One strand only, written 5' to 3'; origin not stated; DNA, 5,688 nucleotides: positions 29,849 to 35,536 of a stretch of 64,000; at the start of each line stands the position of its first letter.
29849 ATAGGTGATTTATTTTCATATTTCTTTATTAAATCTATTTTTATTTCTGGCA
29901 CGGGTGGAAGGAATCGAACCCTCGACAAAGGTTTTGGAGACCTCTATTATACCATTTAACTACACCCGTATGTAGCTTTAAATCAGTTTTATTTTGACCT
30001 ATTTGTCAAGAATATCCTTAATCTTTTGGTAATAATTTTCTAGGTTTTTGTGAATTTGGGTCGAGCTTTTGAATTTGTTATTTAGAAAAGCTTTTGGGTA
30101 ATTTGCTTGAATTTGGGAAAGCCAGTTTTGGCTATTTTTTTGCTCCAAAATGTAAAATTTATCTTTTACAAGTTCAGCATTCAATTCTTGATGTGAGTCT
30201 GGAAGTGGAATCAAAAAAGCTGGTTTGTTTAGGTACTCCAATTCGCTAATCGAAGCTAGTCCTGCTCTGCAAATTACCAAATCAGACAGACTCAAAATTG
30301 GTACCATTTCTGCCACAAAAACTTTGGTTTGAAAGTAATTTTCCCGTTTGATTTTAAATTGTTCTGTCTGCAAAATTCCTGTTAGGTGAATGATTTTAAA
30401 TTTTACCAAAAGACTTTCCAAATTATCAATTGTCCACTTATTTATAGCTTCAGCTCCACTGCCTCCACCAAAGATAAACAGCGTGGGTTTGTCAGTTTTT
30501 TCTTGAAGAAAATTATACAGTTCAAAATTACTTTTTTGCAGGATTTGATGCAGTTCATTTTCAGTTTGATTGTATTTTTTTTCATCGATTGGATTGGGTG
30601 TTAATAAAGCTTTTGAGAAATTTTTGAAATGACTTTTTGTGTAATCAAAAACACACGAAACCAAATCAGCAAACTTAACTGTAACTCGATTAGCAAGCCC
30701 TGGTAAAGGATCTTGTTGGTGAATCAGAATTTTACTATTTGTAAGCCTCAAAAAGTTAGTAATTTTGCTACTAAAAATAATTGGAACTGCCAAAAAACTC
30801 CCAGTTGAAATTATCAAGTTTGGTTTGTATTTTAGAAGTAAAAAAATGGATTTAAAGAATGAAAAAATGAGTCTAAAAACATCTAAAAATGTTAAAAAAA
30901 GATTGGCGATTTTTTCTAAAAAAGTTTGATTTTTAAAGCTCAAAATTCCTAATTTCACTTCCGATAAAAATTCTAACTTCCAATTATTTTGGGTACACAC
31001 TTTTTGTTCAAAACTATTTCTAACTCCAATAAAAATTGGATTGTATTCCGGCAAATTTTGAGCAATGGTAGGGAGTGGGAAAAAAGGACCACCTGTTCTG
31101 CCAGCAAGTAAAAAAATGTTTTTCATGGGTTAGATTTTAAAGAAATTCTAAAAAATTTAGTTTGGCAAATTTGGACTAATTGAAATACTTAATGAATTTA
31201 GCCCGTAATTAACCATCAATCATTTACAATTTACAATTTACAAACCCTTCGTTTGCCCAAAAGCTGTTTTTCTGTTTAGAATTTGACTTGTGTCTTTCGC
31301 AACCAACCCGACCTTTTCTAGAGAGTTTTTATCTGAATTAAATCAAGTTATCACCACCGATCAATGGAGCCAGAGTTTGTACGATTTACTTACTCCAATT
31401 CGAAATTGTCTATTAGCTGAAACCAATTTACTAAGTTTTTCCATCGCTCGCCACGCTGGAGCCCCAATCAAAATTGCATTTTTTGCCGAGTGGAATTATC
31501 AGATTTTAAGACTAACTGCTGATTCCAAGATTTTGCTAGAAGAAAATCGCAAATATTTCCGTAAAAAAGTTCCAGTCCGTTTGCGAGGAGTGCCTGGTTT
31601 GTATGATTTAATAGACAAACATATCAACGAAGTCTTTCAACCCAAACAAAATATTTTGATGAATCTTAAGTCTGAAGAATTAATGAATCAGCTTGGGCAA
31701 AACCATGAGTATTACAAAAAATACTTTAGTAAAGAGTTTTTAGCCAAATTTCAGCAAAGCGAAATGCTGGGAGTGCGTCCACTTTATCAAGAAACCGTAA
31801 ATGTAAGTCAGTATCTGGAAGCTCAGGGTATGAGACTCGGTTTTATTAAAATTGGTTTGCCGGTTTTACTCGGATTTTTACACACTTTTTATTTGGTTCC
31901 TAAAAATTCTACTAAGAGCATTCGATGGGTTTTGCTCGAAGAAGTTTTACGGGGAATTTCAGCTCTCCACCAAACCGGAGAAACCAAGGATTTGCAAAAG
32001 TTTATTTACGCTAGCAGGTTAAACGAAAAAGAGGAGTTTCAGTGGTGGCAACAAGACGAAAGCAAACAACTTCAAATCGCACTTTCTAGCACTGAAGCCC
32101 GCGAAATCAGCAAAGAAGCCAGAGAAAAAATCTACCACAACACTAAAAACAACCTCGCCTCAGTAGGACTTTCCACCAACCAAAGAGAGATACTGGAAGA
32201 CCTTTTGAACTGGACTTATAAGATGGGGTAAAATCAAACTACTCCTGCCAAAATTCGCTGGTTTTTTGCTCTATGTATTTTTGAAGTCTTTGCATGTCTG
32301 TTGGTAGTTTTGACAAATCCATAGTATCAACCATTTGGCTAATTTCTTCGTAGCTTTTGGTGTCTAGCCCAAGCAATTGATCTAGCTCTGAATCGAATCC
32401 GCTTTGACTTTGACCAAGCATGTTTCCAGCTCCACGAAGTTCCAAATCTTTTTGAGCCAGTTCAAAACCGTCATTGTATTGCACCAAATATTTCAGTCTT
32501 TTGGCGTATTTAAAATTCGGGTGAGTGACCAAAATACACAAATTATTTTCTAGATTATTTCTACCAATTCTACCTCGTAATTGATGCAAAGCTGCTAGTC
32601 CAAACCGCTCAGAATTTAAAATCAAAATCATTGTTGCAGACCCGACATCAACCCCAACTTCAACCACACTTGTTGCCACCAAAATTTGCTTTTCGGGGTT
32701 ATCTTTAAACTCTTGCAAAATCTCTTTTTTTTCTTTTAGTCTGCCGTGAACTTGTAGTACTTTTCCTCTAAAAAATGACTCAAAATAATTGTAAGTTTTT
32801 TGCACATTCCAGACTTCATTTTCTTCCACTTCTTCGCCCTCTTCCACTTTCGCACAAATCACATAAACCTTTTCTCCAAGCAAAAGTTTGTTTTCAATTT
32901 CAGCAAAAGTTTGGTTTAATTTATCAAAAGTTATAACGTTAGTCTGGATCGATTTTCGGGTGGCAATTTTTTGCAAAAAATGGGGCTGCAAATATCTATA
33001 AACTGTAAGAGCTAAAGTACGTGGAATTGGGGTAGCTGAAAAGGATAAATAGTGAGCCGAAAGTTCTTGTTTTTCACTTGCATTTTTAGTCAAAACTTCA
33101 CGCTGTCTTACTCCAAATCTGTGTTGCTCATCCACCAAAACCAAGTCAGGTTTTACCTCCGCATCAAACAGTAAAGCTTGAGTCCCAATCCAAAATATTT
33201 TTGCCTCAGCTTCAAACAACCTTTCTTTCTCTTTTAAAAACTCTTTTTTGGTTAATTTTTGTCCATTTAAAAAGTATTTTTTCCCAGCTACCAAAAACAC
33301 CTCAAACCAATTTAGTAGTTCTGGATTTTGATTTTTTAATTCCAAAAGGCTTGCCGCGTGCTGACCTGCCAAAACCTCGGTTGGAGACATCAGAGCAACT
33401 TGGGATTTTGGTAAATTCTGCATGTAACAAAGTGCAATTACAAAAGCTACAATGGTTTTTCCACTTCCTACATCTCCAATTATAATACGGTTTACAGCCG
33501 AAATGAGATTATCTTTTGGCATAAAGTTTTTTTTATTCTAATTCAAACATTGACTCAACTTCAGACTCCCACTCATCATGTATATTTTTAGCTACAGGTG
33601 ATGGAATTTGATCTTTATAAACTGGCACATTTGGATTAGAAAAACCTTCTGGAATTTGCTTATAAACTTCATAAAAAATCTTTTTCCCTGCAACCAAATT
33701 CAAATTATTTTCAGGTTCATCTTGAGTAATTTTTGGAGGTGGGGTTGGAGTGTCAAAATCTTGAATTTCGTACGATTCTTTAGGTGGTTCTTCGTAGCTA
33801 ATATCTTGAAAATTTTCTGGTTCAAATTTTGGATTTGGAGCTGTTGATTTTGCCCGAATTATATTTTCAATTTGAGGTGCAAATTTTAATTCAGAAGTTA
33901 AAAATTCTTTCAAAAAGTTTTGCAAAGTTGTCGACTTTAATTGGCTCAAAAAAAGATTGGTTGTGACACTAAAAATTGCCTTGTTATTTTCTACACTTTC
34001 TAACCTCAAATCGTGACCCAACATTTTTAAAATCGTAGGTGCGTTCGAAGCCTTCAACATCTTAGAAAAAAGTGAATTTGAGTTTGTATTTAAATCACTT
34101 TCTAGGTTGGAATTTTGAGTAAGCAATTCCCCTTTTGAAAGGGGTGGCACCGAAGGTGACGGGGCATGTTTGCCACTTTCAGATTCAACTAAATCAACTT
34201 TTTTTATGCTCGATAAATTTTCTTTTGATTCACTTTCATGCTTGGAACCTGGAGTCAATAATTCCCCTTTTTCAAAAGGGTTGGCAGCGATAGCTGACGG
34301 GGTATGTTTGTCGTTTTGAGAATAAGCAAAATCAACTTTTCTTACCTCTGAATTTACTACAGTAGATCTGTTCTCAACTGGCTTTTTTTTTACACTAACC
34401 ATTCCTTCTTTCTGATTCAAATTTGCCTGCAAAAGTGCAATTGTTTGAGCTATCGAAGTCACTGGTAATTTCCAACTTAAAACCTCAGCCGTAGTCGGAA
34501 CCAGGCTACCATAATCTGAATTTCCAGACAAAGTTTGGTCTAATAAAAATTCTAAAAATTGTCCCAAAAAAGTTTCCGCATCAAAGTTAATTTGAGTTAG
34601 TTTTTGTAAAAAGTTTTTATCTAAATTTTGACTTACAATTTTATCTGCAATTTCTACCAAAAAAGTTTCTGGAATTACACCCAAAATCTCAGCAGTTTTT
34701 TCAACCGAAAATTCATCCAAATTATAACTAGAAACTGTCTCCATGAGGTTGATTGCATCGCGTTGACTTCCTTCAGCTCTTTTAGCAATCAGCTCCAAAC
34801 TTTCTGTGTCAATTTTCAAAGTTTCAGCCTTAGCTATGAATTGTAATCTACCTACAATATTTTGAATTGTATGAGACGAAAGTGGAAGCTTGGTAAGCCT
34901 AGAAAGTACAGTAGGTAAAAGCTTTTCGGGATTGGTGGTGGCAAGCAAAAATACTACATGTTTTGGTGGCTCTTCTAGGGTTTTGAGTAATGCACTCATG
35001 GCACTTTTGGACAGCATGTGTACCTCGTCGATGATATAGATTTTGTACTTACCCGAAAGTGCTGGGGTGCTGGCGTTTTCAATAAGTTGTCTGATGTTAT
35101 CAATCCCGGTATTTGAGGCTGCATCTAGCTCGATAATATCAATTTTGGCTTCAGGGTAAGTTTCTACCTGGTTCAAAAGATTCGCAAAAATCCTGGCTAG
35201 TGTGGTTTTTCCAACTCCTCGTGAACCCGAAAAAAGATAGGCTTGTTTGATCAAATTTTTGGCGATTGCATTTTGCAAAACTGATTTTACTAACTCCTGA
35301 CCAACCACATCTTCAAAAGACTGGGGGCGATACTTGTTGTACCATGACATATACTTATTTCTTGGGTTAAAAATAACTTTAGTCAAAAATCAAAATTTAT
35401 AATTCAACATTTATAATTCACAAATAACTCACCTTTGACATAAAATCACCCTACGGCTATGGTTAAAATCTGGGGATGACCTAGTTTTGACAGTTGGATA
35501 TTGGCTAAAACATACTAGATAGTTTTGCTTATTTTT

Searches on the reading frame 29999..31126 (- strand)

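Call 65: search_protein_families(library=pfam, proteins=[window:29999-31126:-], max_evalue=0.00001)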
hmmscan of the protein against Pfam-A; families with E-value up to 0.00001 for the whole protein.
window:29999-31126:- (375 aa): 2 families
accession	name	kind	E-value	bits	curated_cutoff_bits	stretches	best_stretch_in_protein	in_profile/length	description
PF04101.22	Glyco_tran_28_C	-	4.2e-21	76.1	22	1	215-352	1-146/166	Glycosyltransferase family 28 C-terminal domain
PF03033.26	Glyco_transf_28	-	3.8e-12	46.9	26.2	1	4-155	1-136/139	Glycosyltransferase family 28 N-terminal domain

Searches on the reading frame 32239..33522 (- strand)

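Call 65: search_protein_families(library=pfam, proteins=[window:32239-33522:-], max_evalue=0.00001)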
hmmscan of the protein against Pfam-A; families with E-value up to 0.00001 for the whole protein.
window:32239-33522:- (427 aa): 4 families
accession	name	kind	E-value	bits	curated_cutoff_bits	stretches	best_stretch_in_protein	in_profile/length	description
PF00270.35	DEAD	-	9.8e-14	51.9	26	1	10-170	15-164/167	DEAD/DEAH box helicase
PF00271.37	Helicase_C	-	2.5e-13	50.7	23.5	1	215-322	14-109/110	Helicase conserved C-terminal domain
PF22590.2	Cas3-like_C_2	-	3.2e-09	37.5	27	1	235-323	10-105/106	CRISPR-associated nuclease/helicase Cas3, C-terminal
PF04851.21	ResIII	-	1.5e-08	35.1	22.5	1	13-165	27-162/164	Type III restriction enzyme, res subunit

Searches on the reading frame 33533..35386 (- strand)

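Call 37: search_protein_families(library=pfam, proteins=[window:33533-35386:-], max_evalue=0.0001)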
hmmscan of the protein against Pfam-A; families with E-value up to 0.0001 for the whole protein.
window:33533-35386:- (617 aa): 10 families
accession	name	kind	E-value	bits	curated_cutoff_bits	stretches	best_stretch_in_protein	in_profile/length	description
PF13177.12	DNA_pol3_delta2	-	1.1e-31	110.5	27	1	30-170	2-158/161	DNA polymerase III, delta subunit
PF00004.35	AAA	-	2.7e-15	57.4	21.2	1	51-166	2-125/131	ATPase family associated with various cellular activities (AAA)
PF13173.12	AAA_14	-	2.7e-08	34.3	27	1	48-163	3-110/129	AAA domain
PF22608.2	DNAX_ATPase_lid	-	5.1e-08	33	27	1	177-215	2-40/49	DNA polymerase III clamp loader subunit, ATPase lid domain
PF05496.18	RuvB_N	-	6e-07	29.8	27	1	20-139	2-110/159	Holliday junction DNA helicase RuvB P-loop domain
PF13401.12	AAA_22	-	1.2e-06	29.3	27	0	49-151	7-123/130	AAA domain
PF13604.12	AAA_30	-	2.4e-06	27.8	27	1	38-146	6-121/191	AAA domain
PF07728.20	AAA_5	-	3.7e-05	24.2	22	1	51-143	3-96/139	AAA domain (dynein-related subfamily)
PF21960.2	RCF1-5-like_lid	-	5.7e-05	23.4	27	0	180-219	2-42/43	RCF1/5-like, AAA+ ATPase lid domain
PF03215.21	Rad17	-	6e-05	23.5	23.8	0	12-71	6-69/186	Rad17 P-loop domain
